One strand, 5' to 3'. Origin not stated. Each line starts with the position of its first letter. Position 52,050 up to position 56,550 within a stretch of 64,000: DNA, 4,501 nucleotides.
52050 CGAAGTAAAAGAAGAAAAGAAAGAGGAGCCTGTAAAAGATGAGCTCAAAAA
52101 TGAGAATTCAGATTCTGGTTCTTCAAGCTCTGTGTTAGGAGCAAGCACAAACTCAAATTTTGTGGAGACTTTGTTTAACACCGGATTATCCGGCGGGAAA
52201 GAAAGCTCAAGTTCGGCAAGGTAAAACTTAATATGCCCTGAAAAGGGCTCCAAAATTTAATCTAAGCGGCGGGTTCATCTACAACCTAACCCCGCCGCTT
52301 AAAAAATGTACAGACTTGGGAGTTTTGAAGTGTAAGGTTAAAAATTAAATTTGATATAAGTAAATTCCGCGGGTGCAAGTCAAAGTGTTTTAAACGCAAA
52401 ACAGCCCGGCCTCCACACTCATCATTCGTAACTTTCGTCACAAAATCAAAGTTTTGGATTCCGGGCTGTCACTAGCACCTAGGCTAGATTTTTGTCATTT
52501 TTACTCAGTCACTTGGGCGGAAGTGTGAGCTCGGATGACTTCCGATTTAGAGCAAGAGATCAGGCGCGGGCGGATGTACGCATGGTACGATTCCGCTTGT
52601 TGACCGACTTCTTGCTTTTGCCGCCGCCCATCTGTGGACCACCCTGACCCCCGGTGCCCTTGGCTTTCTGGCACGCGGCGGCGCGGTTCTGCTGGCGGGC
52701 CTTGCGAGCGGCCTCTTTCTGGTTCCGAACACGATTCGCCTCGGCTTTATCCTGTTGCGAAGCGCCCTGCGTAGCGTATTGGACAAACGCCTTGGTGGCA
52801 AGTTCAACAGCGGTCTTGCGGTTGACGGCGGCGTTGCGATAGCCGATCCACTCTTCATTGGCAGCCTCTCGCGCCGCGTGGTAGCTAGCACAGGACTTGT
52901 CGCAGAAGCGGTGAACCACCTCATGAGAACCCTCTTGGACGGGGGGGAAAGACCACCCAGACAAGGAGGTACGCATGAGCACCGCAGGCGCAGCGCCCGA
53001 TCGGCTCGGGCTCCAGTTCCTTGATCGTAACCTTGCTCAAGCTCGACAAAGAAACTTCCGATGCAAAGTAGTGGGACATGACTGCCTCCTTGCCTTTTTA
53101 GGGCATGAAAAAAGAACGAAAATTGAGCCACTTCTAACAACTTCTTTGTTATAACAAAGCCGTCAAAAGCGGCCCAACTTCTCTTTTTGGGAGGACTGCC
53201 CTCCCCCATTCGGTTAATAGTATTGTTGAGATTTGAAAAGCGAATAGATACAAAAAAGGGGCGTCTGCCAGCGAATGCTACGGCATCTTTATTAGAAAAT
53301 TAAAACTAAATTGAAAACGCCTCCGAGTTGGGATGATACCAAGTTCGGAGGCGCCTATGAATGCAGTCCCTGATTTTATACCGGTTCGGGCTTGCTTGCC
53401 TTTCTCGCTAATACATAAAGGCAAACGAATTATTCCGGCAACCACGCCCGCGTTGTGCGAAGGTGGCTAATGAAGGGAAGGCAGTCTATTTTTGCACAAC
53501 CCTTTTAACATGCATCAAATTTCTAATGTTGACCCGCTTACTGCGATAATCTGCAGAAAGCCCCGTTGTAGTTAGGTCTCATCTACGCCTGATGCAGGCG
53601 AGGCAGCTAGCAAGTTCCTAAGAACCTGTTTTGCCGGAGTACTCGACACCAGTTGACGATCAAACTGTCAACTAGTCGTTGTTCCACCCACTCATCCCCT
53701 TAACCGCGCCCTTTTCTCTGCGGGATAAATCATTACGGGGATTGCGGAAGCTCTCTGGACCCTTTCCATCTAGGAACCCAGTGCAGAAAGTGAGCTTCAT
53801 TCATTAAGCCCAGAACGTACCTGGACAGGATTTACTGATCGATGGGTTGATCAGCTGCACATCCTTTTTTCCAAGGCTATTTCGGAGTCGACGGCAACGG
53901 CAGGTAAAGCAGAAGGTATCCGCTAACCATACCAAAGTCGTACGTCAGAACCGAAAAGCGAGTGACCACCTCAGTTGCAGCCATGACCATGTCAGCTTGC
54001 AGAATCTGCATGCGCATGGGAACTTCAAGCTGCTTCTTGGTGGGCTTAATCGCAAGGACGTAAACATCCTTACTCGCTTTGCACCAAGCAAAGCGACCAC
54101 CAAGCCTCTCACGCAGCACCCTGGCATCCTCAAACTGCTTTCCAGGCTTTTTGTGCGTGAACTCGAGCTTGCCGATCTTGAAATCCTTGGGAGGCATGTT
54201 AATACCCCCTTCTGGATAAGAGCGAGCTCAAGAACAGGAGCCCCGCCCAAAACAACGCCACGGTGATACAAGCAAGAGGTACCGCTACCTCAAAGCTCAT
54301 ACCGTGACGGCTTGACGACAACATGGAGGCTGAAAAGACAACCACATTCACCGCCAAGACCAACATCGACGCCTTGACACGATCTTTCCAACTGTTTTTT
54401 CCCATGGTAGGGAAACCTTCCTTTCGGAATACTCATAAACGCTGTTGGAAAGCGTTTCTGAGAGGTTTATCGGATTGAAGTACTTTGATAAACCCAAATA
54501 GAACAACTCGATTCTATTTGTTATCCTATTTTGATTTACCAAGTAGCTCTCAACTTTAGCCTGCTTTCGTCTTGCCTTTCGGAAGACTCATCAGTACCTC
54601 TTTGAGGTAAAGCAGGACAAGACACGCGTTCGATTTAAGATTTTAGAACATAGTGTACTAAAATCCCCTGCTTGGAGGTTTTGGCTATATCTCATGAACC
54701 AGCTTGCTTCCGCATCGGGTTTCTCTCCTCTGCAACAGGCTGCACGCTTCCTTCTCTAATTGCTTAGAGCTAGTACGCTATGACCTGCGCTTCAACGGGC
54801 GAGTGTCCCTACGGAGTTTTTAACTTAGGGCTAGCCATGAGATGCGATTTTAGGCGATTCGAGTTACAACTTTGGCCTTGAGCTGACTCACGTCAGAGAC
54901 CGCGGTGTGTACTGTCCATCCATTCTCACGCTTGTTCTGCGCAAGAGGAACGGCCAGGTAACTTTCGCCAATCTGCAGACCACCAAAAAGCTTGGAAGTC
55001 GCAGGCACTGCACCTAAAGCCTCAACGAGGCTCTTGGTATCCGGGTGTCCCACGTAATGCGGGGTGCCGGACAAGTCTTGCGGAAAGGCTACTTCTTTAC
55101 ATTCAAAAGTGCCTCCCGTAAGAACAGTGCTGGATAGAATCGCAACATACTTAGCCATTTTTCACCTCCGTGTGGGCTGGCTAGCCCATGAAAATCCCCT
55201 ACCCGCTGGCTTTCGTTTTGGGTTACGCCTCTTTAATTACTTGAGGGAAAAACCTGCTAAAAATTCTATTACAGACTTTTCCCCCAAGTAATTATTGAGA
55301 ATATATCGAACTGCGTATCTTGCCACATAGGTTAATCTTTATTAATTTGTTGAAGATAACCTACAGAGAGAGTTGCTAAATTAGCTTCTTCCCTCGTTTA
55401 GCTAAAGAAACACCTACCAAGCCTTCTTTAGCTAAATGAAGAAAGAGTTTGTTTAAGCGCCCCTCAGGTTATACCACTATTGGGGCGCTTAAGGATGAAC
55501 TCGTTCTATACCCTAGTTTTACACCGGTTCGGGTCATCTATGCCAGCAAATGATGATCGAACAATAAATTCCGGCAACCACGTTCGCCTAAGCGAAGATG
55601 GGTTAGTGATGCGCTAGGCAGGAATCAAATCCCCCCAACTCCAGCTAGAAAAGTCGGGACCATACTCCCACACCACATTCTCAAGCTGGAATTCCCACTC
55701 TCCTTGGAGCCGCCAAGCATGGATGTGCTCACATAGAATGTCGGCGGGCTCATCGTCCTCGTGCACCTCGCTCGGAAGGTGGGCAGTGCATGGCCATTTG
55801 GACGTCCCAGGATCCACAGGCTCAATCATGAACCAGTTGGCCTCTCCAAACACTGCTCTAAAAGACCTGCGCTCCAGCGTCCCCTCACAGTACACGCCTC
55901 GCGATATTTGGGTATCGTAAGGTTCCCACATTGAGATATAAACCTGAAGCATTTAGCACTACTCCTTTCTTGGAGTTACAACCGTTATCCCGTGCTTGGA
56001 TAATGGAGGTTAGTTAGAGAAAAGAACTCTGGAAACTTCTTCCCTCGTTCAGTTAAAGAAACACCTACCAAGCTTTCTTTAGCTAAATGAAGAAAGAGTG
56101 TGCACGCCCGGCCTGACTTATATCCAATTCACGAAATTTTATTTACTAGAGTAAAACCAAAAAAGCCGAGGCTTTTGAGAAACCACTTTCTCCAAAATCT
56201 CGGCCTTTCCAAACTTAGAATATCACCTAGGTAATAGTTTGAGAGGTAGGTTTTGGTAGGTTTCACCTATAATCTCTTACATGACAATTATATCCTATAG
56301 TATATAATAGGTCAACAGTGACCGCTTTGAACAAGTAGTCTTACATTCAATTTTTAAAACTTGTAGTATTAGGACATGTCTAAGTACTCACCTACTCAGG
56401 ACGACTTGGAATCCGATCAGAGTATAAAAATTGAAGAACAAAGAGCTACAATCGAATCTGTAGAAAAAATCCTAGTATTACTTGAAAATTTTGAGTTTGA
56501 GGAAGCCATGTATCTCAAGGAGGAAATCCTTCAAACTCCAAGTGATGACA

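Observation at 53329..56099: Two families of hairpin-bearing repeats (R1 ~64 bp x2, R2 ~160 bp x2) in the island's intergenic spacers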

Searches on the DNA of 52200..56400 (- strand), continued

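Call 55: search_dna_similar(query=window:55380-55630:-, collection=phages, mode=distant, max_evalue=1)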
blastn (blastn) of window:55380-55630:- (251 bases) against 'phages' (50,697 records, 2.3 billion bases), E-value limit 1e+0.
No match.

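Call 61: search_rna_families(sources=[L078, L079, L080, L051, L061, L050, L049, L012], threshold=evalue, max_evalue=1)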
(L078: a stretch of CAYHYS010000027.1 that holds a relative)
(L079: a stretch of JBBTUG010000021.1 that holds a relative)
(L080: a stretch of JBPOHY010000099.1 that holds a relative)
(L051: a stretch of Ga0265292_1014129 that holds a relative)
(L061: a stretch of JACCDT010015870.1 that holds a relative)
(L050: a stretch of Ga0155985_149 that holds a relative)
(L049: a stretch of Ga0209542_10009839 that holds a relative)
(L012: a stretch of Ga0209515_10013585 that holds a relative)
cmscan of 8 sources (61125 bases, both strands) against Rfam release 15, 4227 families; matches with E-value up to 1: 9.
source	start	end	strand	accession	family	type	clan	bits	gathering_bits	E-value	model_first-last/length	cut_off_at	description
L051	1290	1362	+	RF00005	tRNA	Gene; tRNA;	CL00001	59.7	29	2e-10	1-71/71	no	tRNA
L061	5359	5411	+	RF00008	Hammerhead_3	Gene; ribozyme;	CL00010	44.6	48.5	1.6e-06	1-54/54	no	Hammerhead ribozyme (type III)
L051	564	616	+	RF00008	Hammerhead_3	Gene; ribozyme;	CL00010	34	48.5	0.0017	1-54/54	no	Hammerhead ribozyme (type III)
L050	152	206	+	RF00008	Hammerhead_3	Gene; ribozyme;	CL00010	31.8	48.5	0.0066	1-54/54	no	Hammerhead ribozyme (type III)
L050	6743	6800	+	RF01544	TB11Cs5H3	Gene; snRNA; snoRNA; HACA-box;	-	31.2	50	0.0036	1-65/65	no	Trypanosomatid snoRNA TB11Cs5H3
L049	4388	4445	+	RF01544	TB11Cs5H3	Gene; snRNA; snoRNA; HACA-box;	-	31.2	50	0.0036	1-65/65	no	Trypanosomatid snoRNA TB11Cs5H3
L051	10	72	+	RF00008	Hammerhead_3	Gene; ribozyme;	CL00010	26.6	48.5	0.2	1-54/54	no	Hammerhead ribozyme (type III)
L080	7026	7121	+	RF02213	ZFAT-AS1_3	Gene; lncRNA;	-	23.4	70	0.64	1-80/80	no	ZFAT antisense RNA 1 conserved region 3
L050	329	345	-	RF00023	tmRNA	Gene;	CL00001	14.1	47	0.14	347-363/374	no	transfer-messenger RNA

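Call 68: search_rna_families(sources=[L056, L006, L053, L064, L048, L058, L063, L068, L069, L075, L076, L052, L073, L020, L015, L031, L039, L044, L035, L022], threshold=gathering, show_alignments=3)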
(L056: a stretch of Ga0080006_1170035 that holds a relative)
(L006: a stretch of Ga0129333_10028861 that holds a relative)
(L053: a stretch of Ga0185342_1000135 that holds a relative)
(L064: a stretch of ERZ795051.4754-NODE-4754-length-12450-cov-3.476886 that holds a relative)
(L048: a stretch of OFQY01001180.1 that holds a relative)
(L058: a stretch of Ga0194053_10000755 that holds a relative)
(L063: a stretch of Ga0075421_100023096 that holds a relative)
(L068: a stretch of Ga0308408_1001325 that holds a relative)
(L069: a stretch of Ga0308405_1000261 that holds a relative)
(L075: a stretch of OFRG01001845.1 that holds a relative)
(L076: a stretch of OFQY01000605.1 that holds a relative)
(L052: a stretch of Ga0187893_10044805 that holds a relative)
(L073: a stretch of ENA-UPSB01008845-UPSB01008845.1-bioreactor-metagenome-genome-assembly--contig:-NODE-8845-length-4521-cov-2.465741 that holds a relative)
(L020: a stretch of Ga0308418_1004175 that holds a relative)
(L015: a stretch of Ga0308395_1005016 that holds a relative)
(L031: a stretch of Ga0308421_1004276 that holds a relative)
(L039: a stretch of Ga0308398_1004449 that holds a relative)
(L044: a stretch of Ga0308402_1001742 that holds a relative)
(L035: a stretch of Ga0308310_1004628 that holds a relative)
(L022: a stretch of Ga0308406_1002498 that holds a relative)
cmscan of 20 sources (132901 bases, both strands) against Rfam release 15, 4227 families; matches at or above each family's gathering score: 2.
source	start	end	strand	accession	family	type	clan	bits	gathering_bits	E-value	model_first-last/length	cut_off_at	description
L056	4097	4162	+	RF02276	Hammerhead_II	Gene; ribozyme;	CL00010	56.6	37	1.1e-08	1-66/66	no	Hammerhead ribozyme (type II)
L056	4573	4641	+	RF02681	Twister-sister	Gene; ribozyme;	-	53.2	34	8.2e-09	1-81/81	no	Twister_sister_ribozyme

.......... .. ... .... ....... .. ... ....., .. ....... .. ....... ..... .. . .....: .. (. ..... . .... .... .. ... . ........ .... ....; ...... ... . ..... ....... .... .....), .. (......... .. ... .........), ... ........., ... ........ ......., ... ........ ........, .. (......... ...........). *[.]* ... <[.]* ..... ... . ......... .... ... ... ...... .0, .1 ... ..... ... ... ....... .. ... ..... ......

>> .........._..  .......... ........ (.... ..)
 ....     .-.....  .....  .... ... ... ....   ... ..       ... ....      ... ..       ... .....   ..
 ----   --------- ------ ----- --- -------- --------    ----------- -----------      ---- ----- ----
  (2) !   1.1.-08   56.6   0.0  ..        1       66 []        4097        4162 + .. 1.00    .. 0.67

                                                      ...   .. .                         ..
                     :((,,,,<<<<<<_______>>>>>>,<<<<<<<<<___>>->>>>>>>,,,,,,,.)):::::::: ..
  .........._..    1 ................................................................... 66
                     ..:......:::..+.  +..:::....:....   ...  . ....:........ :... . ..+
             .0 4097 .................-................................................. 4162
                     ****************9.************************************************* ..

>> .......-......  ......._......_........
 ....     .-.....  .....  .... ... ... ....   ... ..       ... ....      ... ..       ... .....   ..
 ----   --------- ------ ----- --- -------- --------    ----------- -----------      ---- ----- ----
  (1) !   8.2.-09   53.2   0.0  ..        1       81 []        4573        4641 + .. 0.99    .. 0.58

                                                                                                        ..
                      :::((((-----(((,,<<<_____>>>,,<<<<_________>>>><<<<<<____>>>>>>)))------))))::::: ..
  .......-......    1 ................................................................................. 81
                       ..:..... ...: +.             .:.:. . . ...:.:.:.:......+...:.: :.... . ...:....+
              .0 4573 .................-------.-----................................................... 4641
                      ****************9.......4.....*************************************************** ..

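Call 109: search_rna_families(source=L015, start=1100, end=3700, threshold=evalue, max_evalue=10, show_alignments=2)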
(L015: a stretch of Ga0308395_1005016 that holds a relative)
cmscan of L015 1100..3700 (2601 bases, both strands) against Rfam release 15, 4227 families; matches with E-value up to 10: 10.
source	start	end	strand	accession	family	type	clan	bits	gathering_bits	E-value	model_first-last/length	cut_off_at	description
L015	2149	2183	+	RF01328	CRISPR-DR17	Gene; CRISPR;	CL00014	21.6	42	0.81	1-25/25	no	CRISPR RNA direct repeat element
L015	3018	3089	-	RF01090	RF_site4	Cis-reg; frameshift_element;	-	21.4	45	0.97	1-66/66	no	Edr gene ribosomal frameshift signal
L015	1516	1564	-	RF01121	sR38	Gene; snRNA; snoRNA; CD-box;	-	18.7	50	0.23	1-59/59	no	Small nucleolar RNA sR38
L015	2371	2466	+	RF02629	RmaA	Gene; sRNA;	-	18.2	57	6.8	1-113/113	no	Regulator of motility and amylovoran A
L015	1351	1471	-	RF02242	Xoo5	Gene; sRNA;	-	18.1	50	1.4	1-124/124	no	Xanthomonadaceae sRNA Xoo5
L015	2030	2098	-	RF03736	mir-3130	Gene; miRNA;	-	17.7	95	6.3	1-75/75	no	mir-3130 microRNA precursor family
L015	3034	3080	+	RF03684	mir-1990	Gene; miRNA;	-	17.3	63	1.8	1-75/75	no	mir-1990 microRNA precursor family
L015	3251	3303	-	RF01686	Acido-1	Gene; sRNA;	-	17.2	50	3.5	1-64/64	no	Acido-1 RNA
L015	3210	3291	+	RF02791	CcsR1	Gene; sRNA;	-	17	65.3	0.71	1-83/83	no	Conserved CCUCCUCCC motif stress-induced RNA 1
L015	2066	2196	+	RF00166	PrrB_RsmZ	Gene; sRNA;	CL00106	13.6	44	4.6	1-133/133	no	PrrB/RsmZ RNA family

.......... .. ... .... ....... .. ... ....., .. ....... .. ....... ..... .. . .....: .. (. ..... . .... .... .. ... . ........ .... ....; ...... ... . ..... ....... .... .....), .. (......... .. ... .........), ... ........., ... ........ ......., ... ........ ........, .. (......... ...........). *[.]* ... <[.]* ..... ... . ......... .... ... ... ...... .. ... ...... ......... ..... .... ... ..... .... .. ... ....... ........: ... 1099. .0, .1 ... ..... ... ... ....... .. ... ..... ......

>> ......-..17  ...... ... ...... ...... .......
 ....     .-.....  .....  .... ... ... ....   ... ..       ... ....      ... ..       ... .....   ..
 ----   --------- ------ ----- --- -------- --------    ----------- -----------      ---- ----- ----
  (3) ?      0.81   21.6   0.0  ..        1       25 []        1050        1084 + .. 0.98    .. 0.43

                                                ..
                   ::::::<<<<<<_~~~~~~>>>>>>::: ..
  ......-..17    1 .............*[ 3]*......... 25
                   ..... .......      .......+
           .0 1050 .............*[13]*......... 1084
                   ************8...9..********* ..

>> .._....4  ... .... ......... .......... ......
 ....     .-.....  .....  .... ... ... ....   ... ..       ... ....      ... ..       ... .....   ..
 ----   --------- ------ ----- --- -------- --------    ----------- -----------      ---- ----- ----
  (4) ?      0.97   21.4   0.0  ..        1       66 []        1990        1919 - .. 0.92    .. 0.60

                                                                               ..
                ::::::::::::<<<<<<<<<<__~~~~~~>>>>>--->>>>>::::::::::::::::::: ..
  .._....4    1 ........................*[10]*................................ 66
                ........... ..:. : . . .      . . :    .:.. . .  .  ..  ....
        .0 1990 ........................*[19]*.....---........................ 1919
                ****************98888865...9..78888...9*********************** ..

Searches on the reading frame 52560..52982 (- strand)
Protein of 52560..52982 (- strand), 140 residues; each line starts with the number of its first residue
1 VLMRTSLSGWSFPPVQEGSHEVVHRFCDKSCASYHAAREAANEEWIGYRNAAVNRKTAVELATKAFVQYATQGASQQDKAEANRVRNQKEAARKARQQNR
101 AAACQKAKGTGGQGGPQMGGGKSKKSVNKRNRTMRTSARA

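Call 10: search_protein_families(library=pfam, proteins=[window:52560-52982:-], max_evalue=0.1)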
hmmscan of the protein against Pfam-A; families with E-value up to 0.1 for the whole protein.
window:52560-52982:- (140 aa): 1 family
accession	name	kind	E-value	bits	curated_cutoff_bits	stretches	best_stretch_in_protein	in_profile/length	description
PF06567.16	Neural_ProG_Cyt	-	0.057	14.1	29.4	0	10-50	28-68/120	Neural chondroitin sulphate proteoglycan cytoplasmic domain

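Call 11: search_protein_families(library=phrogs, proteins=[window:52560-52982:-], max_evalue=0.1)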
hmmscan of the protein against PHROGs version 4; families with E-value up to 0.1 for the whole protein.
window:52560-52982:- (140 aa): 0 families

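Call 91: search_protein_representatives(protein=window:52560-52982:-)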
Query: 140 residues. Proteins with E-value up to 0.001 (for the whole library): 1; up to 1e-10: 1; up to 1e-30: 1. The best 1 are listed.
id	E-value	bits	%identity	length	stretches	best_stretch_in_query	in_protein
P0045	1.9e-67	241.7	99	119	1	22-140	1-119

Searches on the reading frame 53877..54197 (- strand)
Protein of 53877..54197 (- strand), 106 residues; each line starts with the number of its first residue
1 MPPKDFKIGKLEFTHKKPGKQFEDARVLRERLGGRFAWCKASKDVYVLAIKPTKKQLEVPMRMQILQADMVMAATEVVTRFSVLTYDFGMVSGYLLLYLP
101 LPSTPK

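Call 10: search_protein_families(library=pfam, proteins=[window:53877-54197:-], max_evalue=0.1)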
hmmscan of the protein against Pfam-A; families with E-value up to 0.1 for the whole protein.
window:53877-54197:- (106 aa): 0 families

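Call 11: search_protein_families(library=phrogs, proteins=[window:53877-54197:-], max_evalue=0.1)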
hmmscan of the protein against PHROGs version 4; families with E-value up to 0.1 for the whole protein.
window:53877-54197:- (106 aa): 0 families

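Call 85: find_homologous_proteins(query=window:53877-54197:-, max_evalue=0.01)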
Query window:53877-54197:- (106 aa): 1 proteins with E <= 0.01 among 3 candidates.
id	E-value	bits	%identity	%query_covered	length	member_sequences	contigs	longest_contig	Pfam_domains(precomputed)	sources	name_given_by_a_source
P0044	4.4e-64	231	100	100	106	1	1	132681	-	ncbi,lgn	-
